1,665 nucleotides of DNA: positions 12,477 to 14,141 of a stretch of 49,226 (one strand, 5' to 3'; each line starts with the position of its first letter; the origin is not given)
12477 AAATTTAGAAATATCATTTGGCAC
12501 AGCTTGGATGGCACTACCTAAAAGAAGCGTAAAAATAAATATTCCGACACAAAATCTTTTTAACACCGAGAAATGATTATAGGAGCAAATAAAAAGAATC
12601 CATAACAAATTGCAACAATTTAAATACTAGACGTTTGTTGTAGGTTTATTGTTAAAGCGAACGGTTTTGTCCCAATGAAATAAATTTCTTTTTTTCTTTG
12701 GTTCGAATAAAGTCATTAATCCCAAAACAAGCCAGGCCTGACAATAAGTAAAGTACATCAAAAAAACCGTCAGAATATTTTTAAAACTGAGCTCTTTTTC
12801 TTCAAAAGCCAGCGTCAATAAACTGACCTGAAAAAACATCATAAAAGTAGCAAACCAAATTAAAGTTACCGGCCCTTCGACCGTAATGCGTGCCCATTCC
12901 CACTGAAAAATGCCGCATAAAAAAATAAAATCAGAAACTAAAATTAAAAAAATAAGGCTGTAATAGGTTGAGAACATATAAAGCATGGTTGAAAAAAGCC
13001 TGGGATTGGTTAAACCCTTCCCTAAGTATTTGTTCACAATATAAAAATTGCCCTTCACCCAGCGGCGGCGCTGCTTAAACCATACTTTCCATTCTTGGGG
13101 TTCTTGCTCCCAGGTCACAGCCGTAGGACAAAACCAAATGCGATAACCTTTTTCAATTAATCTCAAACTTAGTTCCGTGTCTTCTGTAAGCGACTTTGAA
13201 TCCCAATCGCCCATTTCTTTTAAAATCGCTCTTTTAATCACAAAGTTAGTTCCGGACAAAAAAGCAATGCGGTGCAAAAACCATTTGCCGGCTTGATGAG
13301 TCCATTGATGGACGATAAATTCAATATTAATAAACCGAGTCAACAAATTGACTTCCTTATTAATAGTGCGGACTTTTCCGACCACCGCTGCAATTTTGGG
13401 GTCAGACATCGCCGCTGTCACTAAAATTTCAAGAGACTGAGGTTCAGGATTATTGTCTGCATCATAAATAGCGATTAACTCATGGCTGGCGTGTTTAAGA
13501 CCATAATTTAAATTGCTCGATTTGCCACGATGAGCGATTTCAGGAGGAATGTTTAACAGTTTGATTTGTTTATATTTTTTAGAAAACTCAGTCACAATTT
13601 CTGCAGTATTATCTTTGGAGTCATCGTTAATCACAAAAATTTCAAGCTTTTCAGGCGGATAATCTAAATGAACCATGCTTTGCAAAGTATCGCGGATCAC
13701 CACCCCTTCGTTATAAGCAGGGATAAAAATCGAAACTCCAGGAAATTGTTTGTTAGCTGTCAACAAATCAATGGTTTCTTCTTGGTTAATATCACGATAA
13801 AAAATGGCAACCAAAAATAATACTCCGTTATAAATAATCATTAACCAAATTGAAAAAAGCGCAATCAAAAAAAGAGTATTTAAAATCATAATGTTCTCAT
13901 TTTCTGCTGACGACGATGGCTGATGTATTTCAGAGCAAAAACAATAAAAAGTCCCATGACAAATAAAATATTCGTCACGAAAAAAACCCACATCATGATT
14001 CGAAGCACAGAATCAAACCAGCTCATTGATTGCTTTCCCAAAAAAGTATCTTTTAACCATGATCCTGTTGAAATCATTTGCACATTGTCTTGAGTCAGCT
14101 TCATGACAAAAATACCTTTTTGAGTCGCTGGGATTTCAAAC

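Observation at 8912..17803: Hybrid synthase-dependent exopolysaccharide operon mixing Bcs-, Pga- and Pel-like parts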

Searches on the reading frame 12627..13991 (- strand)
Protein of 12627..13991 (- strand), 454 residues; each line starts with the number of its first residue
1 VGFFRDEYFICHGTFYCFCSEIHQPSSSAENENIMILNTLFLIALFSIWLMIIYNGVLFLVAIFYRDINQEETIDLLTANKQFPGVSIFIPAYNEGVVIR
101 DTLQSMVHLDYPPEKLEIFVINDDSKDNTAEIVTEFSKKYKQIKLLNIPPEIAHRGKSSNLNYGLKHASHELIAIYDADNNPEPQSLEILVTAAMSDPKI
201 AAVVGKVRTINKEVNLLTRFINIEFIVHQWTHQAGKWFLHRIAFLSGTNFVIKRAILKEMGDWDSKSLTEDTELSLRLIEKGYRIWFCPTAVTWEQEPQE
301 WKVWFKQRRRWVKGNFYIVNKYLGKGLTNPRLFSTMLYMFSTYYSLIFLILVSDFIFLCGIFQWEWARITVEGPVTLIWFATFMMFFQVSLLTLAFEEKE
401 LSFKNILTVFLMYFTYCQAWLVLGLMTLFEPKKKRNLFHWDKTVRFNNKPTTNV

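Call 6: search_protein_families(library=pfam, proteins=[window:12627-13991:-], max_evalue=0.01)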
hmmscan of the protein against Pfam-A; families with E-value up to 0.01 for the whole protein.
window:12627-13991:- (454 aa): 6 families
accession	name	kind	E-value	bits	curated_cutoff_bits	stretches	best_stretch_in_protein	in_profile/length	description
PF13641.12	Glyco_tranf_2_3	-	5.2e-38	131.8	27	1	84-314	1-230/230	Glycosyltransferase like family 2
PF00535.33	Glycos_transf_2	-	6.1e-30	104.8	23.3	1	87-260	1-167/168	Glycosyl transferase family 2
PF13632.12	Glyco_trans_2_3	-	7.7e-26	91.6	27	1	173-352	2-189/198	Glycosyl transferase family group 2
PF13506.12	Glyco_transf_21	-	2.1e-14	53.8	21.7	1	145-312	6-173/174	Glycosyl transferase family 21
PF10111.15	Glyco_tranf_2_2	-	5.5e-11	42.9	27.3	1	88-312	2-232/276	Glycosyltransferase like family 2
PF03142.21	Chitin_synth_2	-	2.1e-10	40.3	27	1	164-229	196-262/527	Chitin synthase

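Call 7: search_protein_families(library=ncbifam, proteins=[window:12627-13991:-], max_evalue=0.01)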
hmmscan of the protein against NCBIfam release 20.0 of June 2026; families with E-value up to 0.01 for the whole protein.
window:12627-13991:- (454 aa): 31 families (the best 25 are shown)
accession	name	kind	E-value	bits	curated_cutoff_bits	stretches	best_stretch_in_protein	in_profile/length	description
TIGR03937.1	PgaC_IcaA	equivalog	3e-46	158.2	422.3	1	51-411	15-371/407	poly-beta-1,6-N-acetyl-D-glucosamine synthase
TIGR03030.1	CelA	equivalog_domain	6.6e-30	103.8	699.1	1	48-358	94-426/714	UDP-forming cellulose synthase catalytic subunit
TIGR03965.1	mycofact_glyco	equivalog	7.5e-28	97.6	280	1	81-315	71-300/467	mycofactocin biosynthesis glycosyltransferase MftF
NF008558.0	PRK11498.1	equivalog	3.3e-26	91.5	992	1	70-358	259-550/872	UDP-forming cellulose synthase catalytic subunit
TIGR03111.1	glyc2_xrt_Gpos1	hypoth_equivalog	8.5e-24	84.1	363.95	1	44-420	8-398/439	TIGR03111 family XrtG-associated glycosyltransferase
NF041875.1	EPS_EpsD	equivalog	7.9e-21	74.8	370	1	86-313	1-225/325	exopolysaccharide biosynthesis glycosyltransferase EpsD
NF053846.1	glyco_with_XrtP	equivalog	1.5e-19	70.1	520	1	87-353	44-340/440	XrtP-associated glycosyltransferase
TIGR04242.1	nodulat_NodC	equivalog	3e-19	69.2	550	1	49-316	16-285/395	chitooligosaccharide synthase NodC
TIGR03469.1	HpnB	hypoth_equivalog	8.4e-18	64.5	379.25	1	50-295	8-263/386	hopene-associated glycosyltransferase HpnB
NF007482.0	PRK10073.1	equivalog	1.8e-14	53.5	423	1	82-197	4-113/334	glycosyltransferase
TIGR04283.1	glyco_like_mftF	equivalog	2.2e-14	53.6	182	1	86-293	1-183/221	TIGR04283 family arsenosugar biosynthesis glycosyltransferase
NF038302.1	EPS_HpsE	equivalog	6.8e-14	51.5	300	1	87-297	4-224/307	hormogonium polysaccharide biosynthesis glycosyltransferase HpsE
NF041865.1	EpsU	equivalog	5.7e-13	48.6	700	1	86-322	41-272/394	exopolysaccharide biosynthesis GT2 family glycosyltransferase EpsU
TIGR03472.1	HpnI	equivalog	1.2e-12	47.4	310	1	60-349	21-307/373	bacteriohopanetetrol glucosamine biosynthesis glycosyltransferase HpnI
NF050050.1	ProtGlycPglI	equivalog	7.3e-12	45.3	500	1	84-194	2-108/306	GalNAc(5)-diNAcBac-PP-undecaprenol beta-1,3-glucosyltransferase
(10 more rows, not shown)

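Call 8: find_encoding_contigs(protein=window:12627-13889:-, flank=10000, max_places=6)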
Protein window:12627-13889:- (420 aa): 15 contigs read that carry it; 6 places shown.
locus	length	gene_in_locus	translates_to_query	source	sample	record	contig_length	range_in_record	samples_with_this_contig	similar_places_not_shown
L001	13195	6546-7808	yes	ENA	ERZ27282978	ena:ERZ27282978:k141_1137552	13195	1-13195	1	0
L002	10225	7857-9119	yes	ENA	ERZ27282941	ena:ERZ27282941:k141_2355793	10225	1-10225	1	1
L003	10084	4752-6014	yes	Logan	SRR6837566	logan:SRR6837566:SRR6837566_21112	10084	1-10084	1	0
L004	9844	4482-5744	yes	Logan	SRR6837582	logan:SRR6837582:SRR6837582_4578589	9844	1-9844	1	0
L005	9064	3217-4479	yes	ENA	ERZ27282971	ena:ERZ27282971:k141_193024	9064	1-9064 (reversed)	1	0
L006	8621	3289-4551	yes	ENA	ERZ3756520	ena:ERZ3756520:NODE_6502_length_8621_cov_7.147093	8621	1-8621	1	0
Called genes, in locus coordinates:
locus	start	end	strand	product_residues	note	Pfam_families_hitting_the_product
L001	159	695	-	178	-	PF00575:S1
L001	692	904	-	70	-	PF04977:DivIC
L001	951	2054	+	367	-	PF03692:CxxCxxCC (weak), PF00515:TPR_1 (weak), PF07719:TPR_2 (weak), PF13414:TPR_11 (weak), PF13432:TPR_16 (weak), PF14559:TPR_19 (weak), PF00515:TPR_1 (weak), PF13181:TPR_8 (weak), +4 more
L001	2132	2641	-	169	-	-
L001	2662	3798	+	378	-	PF01270:Glyco_hydro_8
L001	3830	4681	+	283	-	PF00990:GGDEF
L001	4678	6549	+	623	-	PF10096:DUF2334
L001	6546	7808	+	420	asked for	PF03142:Chitin_synth_2 (faint), PF13506:Glyco_transf_21, PF00535:Glycos_transf_2, PF10111:Glyco_tranf_2_2, PF13641:Glyco_tranf_2_3, PF13632:Glyco_trans_2_3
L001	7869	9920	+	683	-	PF03170:CBM_BcsB_1st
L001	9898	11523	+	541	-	PF24575:TPR_Slam (faint), PF07719:TPR_2 (faint), PF13174:TPR_6 (faint), PF13181:TPR_8 (faint), PF13428:TPR_14 (faint), PF14559:TPR_19 (faint), PF25058:ARM_TT21 (faint), PF23914:TPR_CcmH_CycH (weak), +2 more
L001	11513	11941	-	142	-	PF09424:YqeY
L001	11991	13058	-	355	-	PF00142:Fer4_NifH (weak), PF01656:CbiA, PF06564:CBP_BcsQ, PF09140:MipZ (faint), PF10609:ParA (weak), PF13614:AAA_31, PF02922:CBM_48 (weak), PF16561:AMPK1_CBM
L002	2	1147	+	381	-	?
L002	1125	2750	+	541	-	PF24575:TPR_Slam (faint), PF07719:TPR_2 (faint), PF13174:TPR_6 (faint), PF13181:TPR_8 (faint), PF13428:TPR_14 (faint), PF14559:TPR_19 (faint), PF25058:ARM_TT21 (faint), PF23914:TPR_CcmH_CycH (weak), +2 more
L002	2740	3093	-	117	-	PF09424:YqeY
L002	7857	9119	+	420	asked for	PF03142:Chitin_synth_2 (faint), PF13506:Glyco_transf_21, PF00535:Glycos_transf_2, PF10111:Glyco_tranf_2_2, PF13641:Glyco_tranf_2_3, PF13632:Glyco_trans_2_3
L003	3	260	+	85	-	?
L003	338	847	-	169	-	-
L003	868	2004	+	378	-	PF01270:Glyco_hydro_8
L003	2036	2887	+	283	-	PF00990:GGDEF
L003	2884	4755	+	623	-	PF10096:DUF2334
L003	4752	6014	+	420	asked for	PF03142:Chitin_synth_2 (faint), PF13506:Glyco_transf_21, PF00535:Glycos_transf_2, PF10111:Glyco_tranf_2_2, PF13641:Glyco_tranf_2_3, PF13632:Glyco_trans_2_3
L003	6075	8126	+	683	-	PF03170:CBM_BcsB_1st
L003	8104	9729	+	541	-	PF24575:TPR_Slam (faint), PF07719:TPR_2 (faint), PF13174:TPR_6 (faint), PF13181:TPR_8 (faint), PF13428:TPR_14 (faint), PF14559:TPR_19 (faint), PF25058:ARM_TT21 (faint), PF23914:TPR_CcmH_CycH (weak), +2 more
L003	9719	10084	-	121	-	?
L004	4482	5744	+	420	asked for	PF03142:Chitin_synth_2 (faint), PF13506:Glyco_transf_21, PF00535:Glycos_transf_2, PF10111:Glyco_tranf_2_2, PF13641:Glyco_tranf_2_3, PF13632:Glyco_trans_2_3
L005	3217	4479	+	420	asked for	PF03142:Chitin_synth_2 (faint), PF13506:Glyco_transf_21, PF00535:Glycos_transf_2, PF10111:Glyco_tranf_2_2, PF13641:Glyco_tranf_2_3, PF13632:Glyco_trans_2_3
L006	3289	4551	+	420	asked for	PF03142:Chitin_synth_2 (faint), PF13506:Glyco_transf_21, PF00535:Glycos_transf_2, PF10111:Glyco_tranf_2_2, PF13641:Glyco_tranf_2_3, PF13632:Glyco_trans_2_3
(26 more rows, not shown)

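Call 16: list_cluster_members(proteins=[P0001, window:12627-13889:-, window:8912-10537:-, P0002, P0006, P0009])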
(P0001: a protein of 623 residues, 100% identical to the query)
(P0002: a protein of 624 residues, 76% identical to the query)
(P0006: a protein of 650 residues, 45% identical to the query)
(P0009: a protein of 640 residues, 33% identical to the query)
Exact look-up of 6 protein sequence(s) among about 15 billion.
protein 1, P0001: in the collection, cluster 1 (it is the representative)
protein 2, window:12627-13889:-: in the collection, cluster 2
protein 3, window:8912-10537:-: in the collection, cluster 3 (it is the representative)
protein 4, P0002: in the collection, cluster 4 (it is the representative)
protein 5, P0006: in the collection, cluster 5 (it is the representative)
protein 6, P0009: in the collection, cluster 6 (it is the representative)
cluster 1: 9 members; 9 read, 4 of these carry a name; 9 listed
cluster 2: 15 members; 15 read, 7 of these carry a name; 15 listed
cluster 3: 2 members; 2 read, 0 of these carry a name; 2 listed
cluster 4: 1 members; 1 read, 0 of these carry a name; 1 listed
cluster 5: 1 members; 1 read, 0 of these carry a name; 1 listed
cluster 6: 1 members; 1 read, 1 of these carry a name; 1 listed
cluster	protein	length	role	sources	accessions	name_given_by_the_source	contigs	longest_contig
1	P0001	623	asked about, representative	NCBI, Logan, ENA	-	-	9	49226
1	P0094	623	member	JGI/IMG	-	uncharacterized protein YdaL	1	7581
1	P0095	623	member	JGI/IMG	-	uncharacterized protein YdaL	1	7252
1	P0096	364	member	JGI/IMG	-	hypothetical protein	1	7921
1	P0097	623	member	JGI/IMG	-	uncharacterized protein YdaL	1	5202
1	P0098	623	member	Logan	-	-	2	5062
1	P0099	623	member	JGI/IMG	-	-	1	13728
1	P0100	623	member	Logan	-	-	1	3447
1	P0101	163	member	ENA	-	-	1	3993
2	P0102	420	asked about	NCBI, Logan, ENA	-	-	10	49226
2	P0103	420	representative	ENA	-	-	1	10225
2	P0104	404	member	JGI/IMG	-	cellulose synthase/poly-beta-1,6-N-acetylglucosamine synthase-like glycosyltransferase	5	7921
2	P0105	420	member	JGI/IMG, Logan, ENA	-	cellulose synthase/poly-beta-1,6-N-acetylglucosamine synthase-like glycosyltransferase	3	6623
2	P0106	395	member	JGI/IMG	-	cellulose synthase/poly-beta-1,6-N-acetylglucosamine synthase-like glycosyltransferase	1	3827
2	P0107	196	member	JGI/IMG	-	cellulose synthase/poly-beta-1,6-N-acetylglucosamine synthase-like glycosyltransferase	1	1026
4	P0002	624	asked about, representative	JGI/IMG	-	-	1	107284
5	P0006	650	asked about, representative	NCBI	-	-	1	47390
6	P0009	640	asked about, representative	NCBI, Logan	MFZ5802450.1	MAG: DUF2334 domain-containing protein [Candidatus Omnitrophota bacterium]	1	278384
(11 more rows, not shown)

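Call 38: search_solved_structures(query=window:12627-13889:-, max_evalue=0.001)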
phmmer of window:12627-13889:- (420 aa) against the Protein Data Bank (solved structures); distinct sequences matched with E-value up to 0.001: 25.
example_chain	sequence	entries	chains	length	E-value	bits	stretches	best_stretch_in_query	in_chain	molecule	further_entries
7lby_A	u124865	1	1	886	6.1e-18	68.2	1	39-324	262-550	Cellulose synthase catalytic subunit [UDP-forming]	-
9b8v_E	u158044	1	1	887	6.1e-18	68.2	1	39-324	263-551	Cellulose synthase catalytic subunit [UDP-forming]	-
9fmv_A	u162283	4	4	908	6.5e-18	68.1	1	39-324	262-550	Cellulose synthase catalytic subunit [UDP-forming]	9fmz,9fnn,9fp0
6yv7_A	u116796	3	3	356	1.4e-16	63.7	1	49-275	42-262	Glycosyl transferase, family 2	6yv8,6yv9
6yv7_B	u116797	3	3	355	1.4e-16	63.7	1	49-275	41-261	Glycosyl transferase, family 2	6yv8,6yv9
2z87_A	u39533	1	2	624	9.9e-16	60.9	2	29-188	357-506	Chondroitin synthase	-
2z86_A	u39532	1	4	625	9.9e-16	60.9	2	29-188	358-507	Chondroitin synthase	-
5ej1_A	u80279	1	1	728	3.5e-12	49.2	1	11-324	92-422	Putative cellulose synthase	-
4hg6_A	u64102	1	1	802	4.6e-12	48.8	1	11-324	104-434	Cellulose Synthase Subunit A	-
4p00_A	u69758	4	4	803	4.6e-12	48.8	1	11-324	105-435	Cellulose Synthase A subunit | Cellulose Synthase subunit A | Putative cellulose synthase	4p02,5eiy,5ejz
6p61_A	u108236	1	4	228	3.2e-09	39.4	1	47-171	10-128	Glycosyltransferase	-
5mlz_A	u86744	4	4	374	7.1e-08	35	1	38-167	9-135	Dolichol monophosphate mannose synthase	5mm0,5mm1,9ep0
5tze_C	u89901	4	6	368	5.3e-07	32.1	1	53-154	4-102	Glycosyl transferase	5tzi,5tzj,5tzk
5tz8_A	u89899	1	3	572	8.6e-07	31.4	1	53-154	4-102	Glycosyl transferase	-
5hea_A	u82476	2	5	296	1.7e-06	30.5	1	52-162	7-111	Putative glycosyltransferase (GalT1)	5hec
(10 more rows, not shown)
